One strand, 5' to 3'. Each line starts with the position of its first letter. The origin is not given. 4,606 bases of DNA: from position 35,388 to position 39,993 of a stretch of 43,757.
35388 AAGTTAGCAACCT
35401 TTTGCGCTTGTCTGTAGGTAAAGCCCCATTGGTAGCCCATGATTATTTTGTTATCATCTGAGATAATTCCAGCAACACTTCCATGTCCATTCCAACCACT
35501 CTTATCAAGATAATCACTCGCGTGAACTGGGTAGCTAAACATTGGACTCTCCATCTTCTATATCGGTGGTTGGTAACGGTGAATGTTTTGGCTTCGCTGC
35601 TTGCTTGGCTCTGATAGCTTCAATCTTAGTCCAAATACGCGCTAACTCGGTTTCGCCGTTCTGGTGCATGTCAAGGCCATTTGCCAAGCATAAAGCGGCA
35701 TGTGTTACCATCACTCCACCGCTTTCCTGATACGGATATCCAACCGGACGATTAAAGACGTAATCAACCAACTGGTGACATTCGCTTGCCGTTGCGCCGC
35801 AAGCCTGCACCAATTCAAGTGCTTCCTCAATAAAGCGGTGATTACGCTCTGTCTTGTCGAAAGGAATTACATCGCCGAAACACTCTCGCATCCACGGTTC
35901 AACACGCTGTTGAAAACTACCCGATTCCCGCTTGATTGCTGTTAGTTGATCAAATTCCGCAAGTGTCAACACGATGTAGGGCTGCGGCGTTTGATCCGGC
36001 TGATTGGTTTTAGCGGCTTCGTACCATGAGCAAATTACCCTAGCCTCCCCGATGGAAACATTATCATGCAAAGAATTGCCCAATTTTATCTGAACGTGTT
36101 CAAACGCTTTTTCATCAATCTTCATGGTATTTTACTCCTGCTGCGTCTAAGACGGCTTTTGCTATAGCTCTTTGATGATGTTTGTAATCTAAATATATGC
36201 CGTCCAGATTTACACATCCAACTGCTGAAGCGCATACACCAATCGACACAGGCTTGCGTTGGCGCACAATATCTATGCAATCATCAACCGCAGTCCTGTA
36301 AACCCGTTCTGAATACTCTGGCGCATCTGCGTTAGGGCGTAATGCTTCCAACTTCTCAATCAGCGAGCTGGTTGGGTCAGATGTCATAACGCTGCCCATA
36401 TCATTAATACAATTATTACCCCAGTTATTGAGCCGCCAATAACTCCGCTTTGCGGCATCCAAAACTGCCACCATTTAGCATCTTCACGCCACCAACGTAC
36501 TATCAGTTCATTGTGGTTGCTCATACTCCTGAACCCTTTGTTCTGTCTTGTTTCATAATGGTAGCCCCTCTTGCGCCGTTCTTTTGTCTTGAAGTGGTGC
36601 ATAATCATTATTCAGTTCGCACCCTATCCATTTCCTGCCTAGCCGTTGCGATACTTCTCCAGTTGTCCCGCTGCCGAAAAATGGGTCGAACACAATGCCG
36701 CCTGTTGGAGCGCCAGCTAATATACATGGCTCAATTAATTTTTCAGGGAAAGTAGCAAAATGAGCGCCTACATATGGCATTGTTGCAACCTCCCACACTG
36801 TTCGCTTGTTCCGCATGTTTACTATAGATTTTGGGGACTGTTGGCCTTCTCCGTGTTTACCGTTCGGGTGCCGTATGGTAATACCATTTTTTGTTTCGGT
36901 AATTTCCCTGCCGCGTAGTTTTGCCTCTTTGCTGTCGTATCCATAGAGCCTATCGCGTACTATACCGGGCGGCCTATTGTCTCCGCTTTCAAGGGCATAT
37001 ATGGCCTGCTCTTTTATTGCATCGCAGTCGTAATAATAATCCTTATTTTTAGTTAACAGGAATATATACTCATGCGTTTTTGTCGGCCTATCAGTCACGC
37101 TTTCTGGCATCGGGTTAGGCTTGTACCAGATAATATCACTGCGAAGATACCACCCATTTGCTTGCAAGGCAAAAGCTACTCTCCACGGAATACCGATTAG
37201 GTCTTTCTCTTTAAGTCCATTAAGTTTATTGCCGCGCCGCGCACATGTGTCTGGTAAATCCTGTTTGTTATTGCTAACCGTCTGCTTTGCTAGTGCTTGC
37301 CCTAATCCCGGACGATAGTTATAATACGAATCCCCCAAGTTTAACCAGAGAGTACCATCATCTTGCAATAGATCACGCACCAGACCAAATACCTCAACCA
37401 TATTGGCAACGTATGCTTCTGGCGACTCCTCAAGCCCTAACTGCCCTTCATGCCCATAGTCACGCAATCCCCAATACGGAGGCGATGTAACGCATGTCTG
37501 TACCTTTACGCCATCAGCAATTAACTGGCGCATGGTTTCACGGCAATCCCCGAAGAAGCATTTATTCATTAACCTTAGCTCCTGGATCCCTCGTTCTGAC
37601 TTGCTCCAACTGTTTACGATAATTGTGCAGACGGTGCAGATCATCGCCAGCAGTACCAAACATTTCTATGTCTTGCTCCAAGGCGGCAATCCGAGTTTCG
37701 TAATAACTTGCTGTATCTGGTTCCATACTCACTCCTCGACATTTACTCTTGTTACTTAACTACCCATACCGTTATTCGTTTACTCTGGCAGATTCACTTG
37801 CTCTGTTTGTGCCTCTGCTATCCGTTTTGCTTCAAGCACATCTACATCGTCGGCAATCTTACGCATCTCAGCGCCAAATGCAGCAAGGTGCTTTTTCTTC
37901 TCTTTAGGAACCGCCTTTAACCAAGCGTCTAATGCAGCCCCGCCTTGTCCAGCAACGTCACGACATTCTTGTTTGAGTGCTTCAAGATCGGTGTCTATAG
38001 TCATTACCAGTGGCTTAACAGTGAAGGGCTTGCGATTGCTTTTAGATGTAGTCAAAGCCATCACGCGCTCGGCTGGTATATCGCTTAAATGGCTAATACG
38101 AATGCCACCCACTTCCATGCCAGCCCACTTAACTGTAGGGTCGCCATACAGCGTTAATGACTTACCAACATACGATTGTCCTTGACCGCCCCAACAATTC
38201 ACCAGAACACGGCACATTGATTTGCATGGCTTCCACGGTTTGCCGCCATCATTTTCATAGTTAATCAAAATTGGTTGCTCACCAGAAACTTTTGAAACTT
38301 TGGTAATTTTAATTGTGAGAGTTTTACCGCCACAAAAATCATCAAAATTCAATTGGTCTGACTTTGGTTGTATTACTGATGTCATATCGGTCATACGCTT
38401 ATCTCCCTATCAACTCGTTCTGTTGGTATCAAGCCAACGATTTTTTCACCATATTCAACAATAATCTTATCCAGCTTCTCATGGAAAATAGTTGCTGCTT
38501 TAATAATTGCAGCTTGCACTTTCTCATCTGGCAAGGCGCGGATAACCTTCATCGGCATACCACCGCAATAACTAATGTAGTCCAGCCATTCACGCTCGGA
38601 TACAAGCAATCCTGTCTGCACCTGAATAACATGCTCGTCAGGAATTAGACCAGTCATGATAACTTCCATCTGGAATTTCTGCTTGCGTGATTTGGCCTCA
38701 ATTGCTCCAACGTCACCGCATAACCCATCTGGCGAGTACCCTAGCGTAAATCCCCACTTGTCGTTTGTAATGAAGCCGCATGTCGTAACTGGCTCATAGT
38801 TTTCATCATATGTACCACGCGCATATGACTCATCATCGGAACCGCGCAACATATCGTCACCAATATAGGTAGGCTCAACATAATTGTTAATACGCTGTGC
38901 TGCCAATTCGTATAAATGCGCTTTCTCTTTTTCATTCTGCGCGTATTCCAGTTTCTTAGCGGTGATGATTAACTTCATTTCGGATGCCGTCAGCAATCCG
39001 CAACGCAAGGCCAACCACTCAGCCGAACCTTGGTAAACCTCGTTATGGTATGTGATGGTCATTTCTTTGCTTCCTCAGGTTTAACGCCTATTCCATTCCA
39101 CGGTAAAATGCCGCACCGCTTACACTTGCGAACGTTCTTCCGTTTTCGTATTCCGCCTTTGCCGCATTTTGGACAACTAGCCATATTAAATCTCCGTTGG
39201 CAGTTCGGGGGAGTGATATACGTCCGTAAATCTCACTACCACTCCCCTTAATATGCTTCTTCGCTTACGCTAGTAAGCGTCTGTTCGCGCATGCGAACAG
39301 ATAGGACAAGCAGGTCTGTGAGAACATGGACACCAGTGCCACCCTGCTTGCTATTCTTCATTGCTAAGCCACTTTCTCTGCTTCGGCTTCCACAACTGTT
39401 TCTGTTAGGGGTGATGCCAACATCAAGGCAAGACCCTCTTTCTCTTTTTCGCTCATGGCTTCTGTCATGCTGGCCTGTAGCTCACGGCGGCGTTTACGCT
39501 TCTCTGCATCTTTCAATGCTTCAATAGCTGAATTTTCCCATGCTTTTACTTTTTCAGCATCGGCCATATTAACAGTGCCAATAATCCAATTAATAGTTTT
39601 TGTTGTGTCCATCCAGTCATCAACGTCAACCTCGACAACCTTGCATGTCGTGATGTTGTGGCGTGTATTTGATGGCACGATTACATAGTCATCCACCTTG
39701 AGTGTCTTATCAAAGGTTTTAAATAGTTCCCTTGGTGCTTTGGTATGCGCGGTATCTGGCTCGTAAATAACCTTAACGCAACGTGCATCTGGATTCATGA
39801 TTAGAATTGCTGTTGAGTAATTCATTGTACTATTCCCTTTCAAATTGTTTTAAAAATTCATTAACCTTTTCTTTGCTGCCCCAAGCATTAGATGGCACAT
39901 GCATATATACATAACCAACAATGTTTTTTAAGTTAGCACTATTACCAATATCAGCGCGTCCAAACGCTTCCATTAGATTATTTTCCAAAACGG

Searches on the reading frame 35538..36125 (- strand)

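Call 14: search_protein_families(library=phrogs, proteins=[window:35538-36125:-], max_evalue=0.001)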
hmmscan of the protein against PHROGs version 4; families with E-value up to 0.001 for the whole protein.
window:35538-36125:- (196 aa): 2 families
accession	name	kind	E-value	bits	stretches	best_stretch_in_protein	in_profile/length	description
phrog_8593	-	unknown function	3.8e-64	218.4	1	45-187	21-163/487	-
phrog_14118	-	unknown function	1.2e-60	206.8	1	65-191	162-290/371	-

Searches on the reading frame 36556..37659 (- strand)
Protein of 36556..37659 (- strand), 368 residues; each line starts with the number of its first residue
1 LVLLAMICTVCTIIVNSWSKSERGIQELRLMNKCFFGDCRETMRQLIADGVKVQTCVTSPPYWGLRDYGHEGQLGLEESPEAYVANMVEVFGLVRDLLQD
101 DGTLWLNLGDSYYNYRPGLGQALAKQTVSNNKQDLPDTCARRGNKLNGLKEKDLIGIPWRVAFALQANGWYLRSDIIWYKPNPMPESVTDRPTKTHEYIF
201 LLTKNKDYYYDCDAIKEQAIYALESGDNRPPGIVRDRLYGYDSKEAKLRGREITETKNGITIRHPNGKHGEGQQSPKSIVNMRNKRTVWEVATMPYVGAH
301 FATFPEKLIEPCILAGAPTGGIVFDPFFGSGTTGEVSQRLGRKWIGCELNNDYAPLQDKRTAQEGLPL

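Call 14: search_protein_families(library=phrogs, proteins=[window:36556-37659:-], max_evalue=0.001)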
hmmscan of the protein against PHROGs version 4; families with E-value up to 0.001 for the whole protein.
window:36556-37659:- (368 aa): 10 families
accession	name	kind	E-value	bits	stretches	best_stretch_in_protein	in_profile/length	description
phrog_67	-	other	3.1e-68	232.5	1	31-364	123-346/743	DNA methyltransferase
phrog_498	-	other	6.7e-18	65.5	1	164-362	289-421/633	DNA methyltransferase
phrog_3008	-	other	3.6e-16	60.2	1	275-360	121-210/244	DNA methyltransferase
phrog_12517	-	unknown function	5.2e-08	33.4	0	317-353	103-139/316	-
phrog_8769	-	other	5.1e-07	30.5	1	318-360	10-52/71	methyltransferase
phrog_6952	-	other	1e-06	29.7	1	288-353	101-167/181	DNA methyltransferase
phrog_18146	-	other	7.3e-06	26.1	1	318-351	68-101/452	DNA methyltransferase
phrog_18293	-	other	5.6e-05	24.1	1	300-361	46-107/119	methyltransferase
phrog_16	-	DNA, RNA and nucleotide metabolism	0.00027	20.3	1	271-356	818-904/986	DNA helicase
phrog_23085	-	unknown function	0.00052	20.7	1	299-360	43-104/138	-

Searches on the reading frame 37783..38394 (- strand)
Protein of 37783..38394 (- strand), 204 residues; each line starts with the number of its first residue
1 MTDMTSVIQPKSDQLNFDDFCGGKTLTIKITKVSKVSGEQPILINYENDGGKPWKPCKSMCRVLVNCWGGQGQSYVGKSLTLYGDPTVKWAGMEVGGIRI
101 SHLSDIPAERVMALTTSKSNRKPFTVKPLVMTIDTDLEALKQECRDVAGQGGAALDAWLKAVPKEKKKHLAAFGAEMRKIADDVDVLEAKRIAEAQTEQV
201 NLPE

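Call 14: search_protein_families(library=phrogs, proteins=[window:37783-38394:-], max_evalue=0.001)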
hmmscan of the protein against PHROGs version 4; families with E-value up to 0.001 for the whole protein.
window:37783-38394:- (204 aa): 1 family
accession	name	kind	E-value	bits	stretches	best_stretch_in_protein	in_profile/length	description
phrog_11517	-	unknown function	1.9e-51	175.6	1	1-143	1-146/188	-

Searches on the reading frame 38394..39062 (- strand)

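Call 14: search_protein_families(library=phrogs, proteins=[window:38394-39062:-], max_evalue=0.001)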
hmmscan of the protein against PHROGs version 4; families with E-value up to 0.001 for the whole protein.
window:38394-39062:- (223 aa): 3 families
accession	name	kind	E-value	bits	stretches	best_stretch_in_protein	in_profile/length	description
phrog_149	-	DNA, RNA and nucleotide metabolism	2.2e-25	90.2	1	3-207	591-803/1242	exonuclease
phrog_434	-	DNA, RNA and nucleotide metabolism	3.1e-12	47.4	1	6-199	50-238/372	RecE-like recombination exonuclease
phrog_19855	-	head and packaging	2.4e-10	39.6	1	2-158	455-599/1257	virion structural protein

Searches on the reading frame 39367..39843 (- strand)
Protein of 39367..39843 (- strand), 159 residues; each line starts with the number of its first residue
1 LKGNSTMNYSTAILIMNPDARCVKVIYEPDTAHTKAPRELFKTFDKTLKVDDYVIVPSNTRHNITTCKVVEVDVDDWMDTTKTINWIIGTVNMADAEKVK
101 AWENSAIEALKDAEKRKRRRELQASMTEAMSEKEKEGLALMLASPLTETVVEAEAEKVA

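Call 14: search_protein_families(library=phrogs, proteins=[window:39367-39843:-], max_evalue=0.001)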
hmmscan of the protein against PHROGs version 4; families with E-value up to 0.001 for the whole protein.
window:39367-39843:- (159 aa): 2 families
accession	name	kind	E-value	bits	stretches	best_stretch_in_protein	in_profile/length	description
phrog_3489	-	unknown function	9.5e-06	26.6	1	22-140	5-118/125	-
phrog_13551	-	unknown function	2.2e-05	25.6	1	8-138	2-130/136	-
